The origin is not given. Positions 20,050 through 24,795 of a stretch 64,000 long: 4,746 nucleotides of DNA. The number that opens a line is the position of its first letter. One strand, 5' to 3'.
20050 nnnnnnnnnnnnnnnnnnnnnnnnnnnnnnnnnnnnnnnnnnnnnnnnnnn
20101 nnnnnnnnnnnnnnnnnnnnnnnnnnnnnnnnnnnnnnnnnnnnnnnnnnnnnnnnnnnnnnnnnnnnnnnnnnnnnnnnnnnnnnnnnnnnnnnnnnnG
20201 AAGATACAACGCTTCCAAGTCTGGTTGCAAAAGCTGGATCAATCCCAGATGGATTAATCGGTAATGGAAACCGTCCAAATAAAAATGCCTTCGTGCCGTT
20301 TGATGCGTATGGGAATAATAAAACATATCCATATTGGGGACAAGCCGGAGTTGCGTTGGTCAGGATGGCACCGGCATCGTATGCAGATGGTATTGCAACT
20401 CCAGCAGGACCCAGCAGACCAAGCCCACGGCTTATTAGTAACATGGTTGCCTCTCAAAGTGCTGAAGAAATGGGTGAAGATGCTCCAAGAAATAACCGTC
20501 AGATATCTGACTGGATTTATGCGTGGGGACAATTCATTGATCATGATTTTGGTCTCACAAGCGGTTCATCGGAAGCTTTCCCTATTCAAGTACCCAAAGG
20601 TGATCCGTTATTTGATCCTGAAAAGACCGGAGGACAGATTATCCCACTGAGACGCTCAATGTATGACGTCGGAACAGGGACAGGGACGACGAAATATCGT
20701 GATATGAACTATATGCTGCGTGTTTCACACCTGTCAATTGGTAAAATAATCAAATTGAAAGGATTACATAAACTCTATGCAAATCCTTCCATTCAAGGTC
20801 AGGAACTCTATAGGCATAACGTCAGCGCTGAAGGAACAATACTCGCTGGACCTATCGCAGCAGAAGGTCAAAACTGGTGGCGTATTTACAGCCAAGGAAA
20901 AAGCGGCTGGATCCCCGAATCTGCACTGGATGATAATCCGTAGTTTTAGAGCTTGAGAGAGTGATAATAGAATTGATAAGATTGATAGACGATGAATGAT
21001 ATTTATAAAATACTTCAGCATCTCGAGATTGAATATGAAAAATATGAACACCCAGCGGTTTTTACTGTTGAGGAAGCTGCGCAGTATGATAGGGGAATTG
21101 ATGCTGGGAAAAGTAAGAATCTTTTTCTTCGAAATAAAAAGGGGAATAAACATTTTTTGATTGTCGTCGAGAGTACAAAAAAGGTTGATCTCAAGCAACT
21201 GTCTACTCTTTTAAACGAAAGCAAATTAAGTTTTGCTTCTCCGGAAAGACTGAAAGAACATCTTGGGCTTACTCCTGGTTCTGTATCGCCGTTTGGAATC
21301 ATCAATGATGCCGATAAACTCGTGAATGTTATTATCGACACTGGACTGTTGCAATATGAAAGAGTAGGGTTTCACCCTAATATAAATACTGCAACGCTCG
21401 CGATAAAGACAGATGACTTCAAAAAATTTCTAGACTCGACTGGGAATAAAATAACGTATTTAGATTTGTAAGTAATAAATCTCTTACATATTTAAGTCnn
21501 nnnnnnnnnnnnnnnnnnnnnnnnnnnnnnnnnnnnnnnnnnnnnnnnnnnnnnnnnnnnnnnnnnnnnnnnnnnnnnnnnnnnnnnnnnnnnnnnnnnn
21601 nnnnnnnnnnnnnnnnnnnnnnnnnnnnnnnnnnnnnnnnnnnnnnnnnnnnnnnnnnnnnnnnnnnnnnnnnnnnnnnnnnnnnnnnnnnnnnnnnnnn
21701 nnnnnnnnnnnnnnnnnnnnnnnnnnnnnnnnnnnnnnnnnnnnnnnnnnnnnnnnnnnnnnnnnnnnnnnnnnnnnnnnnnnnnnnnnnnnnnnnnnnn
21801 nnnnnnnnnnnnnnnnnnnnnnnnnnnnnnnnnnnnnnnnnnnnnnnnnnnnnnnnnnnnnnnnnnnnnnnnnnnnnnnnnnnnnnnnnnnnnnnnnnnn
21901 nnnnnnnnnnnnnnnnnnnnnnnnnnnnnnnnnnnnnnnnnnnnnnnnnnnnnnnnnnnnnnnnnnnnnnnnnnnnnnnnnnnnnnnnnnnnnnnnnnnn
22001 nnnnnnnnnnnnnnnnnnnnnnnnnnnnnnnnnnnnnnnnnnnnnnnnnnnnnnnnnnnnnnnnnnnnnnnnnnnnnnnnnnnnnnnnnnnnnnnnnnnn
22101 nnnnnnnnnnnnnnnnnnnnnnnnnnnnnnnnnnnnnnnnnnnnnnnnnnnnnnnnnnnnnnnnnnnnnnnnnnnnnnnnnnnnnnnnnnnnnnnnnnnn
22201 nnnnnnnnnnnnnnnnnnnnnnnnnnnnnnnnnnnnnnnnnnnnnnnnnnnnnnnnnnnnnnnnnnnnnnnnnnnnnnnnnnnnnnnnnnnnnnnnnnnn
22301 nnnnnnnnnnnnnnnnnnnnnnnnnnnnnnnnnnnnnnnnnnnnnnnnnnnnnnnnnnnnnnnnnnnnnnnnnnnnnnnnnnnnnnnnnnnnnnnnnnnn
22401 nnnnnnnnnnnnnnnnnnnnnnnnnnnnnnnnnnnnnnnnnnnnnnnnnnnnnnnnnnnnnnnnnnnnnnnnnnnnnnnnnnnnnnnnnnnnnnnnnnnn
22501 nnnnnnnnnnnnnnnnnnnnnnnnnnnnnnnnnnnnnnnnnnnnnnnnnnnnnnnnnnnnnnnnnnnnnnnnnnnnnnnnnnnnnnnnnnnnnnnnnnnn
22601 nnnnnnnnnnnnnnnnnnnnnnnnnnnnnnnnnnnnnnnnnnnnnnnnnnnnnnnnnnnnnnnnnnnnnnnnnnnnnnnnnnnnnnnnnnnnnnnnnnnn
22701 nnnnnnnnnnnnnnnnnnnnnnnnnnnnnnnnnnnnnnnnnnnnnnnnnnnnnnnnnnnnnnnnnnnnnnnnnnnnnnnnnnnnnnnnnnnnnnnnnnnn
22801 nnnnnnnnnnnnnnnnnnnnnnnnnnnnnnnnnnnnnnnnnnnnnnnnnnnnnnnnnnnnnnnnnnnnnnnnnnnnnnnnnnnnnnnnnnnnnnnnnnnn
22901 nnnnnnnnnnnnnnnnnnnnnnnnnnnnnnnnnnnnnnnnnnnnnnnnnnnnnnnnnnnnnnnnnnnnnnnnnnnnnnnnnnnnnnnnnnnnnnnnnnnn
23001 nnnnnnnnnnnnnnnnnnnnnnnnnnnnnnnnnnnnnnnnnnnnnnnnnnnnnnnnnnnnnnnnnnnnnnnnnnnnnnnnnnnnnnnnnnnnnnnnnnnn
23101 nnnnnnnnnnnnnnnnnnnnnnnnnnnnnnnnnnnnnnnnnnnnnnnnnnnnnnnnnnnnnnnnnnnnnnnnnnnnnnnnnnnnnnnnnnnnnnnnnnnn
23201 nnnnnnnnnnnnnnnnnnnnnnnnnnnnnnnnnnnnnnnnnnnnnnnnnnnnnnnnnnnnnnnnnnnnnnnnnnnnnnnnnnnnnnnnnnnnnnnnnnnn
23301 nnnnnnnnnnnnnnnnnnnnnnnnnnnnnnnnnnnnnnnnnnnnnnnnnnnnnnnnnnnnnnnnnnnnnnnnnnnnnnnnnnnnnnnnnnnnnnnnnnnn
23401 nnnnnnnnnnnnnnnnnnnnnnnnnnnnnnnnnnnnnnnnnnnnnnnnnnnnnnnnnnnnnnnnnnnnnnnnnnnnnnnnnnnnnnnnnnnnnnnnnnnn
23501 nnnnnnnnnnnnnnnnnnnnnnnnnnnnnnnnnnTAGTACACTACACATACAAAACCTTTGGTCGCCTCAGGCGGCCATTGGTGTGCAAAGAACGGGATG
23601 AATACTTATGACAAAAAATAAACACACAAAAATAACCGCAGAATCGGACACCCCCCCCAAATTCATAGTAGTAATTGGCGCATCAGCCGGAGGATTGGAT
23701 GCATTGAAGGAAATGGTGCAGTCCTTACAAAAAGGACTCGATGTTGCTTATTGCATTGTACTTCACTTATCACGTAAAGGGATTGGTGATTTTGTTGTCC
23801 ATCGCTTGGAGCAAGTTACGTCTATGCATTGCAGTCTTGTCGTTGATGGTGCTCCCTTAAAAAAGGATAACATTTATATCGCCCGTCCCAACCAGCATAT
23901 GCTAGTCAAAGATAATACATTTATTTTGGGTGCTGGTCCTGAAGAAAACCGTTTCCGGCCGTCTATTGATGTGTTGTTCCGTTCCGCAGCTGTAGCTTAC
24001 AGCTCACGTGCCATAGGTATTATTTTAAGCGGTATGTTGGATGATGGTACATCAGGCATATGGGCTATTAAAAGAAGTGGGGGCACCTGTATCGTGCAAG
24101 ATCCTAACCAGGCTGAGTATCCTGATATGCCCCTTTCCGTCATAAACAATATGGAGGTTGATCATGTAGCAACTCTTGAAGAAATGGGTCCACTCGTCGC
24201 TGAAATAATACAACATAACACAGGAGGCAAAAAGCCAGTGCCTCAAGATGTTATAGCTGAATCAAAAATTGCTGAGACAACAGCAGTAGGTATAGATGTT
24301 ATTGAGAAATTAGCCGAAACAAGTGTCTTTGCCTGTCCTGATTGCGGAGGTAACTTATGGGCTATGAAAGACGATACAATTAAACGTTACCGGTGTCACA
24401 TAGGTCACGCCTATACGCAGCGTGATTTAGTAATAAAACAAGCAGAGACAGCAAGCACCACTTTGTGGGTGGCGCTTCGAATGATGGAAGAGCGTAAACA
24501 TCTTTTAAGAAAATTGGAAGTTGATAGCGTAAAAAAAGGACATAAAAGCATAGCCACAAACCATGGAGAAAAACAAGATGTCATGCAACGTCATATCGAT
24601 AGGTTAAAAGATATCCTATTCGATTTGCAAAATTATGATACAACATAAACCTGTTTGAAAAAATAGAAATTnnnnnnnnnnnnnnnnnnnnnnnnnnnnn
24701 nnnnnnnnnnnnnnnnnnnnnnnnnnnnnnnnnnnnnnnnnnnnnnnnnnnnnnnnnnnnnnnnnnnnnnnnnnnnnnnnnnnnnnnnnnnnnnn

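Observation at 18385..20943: Animal-haem-peroxidase homologue with circularly permuted domain order, bracketed by two SH3b-like domains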

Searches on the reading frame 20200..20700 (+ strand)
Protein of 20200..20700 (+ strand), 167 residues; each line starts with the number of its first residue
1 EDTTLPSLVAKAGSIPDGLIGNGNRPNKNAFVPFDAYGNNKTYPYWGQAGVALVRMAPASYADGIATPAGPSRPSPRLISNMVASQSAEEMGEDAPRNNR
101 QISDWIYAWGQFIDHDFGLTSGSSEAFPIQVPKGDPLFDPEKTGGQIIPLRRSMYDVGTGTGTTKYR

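Call 70: search_solved_structures(query=window:20299-20700:+, max_evalue=10, show_alignments=0)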
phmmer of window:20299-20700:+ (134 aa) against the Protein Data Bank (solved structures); distinct sequences matched with E-value up to 10: 34.
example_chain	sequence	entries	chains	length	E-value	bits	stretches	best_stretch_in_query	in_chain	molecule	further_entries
8s6c_A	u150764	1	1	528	5.5e-33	117.2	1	2-129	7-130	Lactoperoxidase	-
6wxr_A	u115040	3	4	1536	2.2e-16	63.4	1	1-130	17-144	Dual oxidase 1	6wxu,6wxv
7d3e_A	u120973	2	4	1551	9.1e-16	61.4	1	1-129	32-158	Dual oxidase 1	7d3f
6erc_A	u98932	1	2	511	5.5e-08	36.1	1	3-116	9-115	Peroxinectin A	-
8ogi_A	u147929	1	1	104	2.2e-07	34.2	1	6-87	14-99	Eosinophil peroxidase light chain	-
2e9e_A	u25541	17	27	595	1.1e-06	31.9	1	6-96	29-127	Lactoperoxidase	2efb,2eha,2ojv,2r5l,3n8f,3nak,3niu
2ikc_A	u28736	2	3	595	3.6e-06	30.3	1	6-94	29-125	milk lactoperoxidase | Lactoperoxidase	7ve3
6lf7_A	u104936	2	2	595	3.7e-06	30.2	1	6-94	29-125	Lactoperoxidase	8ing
2o86_A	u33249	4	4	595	4.8e-06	29.9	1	6-86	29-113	Lactoperoxidase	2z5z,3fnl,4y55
6l2j_A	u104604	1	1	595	5.5e-06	29.7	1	6-86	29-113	Lactoperoxidase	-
6ky7_A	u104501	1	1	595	5.5e-06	29.7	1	6-86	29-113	Lactoperoxidase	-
2gjm_A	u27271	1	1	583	8.7e-06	29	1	6-86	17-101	Lactoperoxidase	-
5b72_A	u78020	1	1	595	9e-06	29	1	6-86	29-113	Lactoperoxidase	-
5gls_A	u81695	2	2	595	9.1e-06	29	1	6-86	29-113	Lactoperoxidase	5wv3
3erh_A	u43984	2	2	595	9.2e-06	29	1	6-86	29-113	Lactoperoxidase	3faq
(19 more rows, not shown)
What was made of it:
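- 20299..20700 (+): Relocated segment 'D' (aa 639-772), which in canonical enzymes is the N-terminal quarter. It carries YGNNK, then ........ (Gln716, Asp719, His720, Asp721), then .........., then IPLRRS, then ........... MPO and EPO light chains, residues 14-100 (call 70).
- Closest known: Human myeloperoxidase and eosinophil peroxidase. Same: The light chain corresponds to aa 643-729 of this protein (call 70).
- Their light chains correspond to aa 643-729 of this protein (call 70).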

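Call 71: search_protein_families(library=pfam, proteins=[window:20200-20700:+], max_evalue=0.1)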
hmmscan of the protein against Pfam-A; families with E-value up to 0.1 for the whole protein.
window:20200-20700:+ (167 aa): 1 family
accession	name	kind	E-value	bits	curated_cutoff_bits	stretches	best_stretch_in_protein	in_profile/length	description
PF03098.20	An_peroxidase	-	4.2e-22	78.8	25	1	34-159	4-140/530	Animal haem peroxidase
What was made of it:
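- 20299..20700 (+): PF03098 model positions 4-140 (call 71).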

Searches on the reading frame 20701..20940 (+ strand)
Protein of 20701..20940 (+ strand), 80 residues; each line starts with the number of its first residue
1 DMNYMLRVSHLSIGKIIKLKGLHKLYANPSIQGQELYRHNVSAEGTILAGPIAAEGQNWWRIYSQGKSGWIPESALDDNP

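Call 71: search_protein_families(library=pfam, proteins=[window:20701-20940:+], max_evalue=0.1)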
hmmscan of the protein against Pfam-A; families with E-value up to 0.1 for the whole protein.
window:20701-20940:+ (80 aa): 4 families
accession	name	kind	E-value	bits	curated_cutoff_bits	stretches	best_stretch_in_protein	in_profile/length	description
PF06347.19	SH3_4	-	9.1e-05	22.6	24.1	1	52-77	29-55/56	Bacterial SH3 domain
PF07653.23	SH3_2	-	0.0012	18.9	21.8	1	56-76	32-52/55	Variant SH3 domain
PF08239.17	SH3_3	-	0.0081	16.8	27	1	25-76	5-53/54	Bacterial SH3 domain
PF00018.34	SH3_1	-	0.058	13.5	22.9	1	55-72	28-47/48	SH3 domain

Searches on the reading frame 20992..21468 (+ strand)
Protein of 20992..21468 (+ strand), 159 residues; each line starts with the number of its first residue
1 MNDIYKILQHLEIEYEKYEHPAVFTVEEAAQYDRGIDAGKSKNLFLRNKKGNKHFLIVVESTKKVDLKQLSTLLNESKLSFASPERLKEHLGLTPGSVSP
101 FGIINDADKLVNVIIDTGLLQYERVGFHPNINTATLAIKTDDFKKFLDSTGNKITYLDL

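Call 28: search_protein_families(library=pfam, proteins=[window:20992-21468:+], max_evalue=0.001)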
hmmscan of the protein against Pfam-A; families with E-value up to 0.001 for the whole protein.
window:20992-21468:+ (159 aa): 1 family
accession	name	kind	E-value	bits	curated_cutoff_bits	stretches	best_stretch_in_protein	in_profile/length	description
PF04073.20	tRNA_edit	-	4.6e-32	111.1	25.5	1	20-146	1-123/123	Aminoacyl-tRNA editing domain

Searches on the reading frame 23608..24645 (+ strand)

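Call 28: search_protein_families(library=pfam, proteins=[window:23608-24645:+], max_evalue=0.001)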
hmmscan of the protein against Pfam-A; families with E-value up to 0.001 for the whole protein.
window:23608-24645:+ (346 aa): 1 family
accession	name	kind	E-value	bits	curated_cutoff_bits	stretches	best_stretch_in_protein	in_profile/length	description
PF01339.22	CheB_methylest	-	2.7e-51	174.2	24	1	21-195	1-172/174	CheB methylesterase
